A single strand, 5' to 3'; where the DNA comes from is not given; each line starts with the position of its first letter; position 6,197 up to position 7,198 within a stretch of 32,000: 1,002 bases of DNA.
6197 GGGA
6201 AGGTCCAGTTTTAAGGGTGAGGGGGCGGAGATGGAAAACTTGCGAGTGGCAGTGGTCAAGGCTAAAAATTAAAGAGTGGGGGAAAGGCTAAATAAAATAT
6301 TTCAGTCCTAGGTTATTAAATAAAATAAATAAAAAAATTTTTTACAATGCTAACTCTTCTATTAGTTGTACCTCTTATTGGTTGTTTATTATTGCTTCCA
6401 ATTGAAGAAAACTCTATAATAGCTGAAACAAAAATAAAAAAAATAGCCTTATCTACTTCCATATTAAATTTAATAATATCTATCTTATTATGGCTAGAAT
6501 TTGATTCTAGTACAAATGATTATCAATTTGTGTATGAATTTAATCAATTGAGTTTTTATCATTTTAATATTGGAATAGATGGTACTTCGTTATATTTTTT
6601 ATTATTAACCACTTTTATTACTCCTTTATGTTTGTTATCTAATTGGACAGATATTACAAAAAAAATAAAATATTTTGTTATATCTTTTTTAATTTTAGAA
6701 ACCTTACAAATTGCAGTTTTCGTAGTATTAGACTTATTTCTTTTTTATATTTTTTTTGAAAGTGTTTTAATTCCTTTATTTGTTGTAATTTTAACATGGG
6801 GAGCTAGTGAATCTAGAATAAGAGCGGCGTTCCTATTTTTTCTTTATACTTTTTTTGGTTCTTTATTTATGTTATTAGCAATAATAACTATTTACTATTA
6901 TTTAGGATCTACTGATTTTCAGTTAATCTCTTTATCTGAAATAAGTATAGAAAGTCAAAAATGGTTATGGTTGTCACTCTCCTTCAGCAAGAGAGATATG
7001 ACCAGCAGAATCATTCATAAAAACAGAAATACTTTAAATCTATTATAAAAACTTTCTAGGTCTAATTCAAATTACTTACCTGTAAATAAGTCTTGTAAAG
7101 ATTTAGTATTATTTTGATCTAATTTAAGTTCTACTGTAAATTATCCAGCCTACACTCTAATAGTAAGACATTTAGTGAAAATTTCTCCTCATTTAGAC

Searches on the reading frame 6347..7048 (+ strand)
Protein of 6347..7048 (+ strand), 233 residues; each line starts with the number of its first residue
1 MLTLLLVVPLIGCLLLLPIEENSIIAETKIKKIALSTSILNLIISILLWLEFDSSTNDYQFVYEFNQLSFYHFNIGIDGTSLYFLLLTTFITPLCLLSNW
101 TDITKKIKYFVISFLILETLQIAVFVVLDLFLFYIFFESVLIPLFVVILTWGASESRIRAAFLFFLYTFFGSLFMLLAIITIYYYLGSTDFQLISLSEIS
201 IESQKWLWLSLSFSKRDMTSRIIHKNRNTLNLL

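Call 11: find_encoding_contigs(protein=window:6347-7048:+, flank=10000, max_places=6)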
Protein window:6347-7048:+ (233 aa): no gene with exactly this product is on record in the collection.
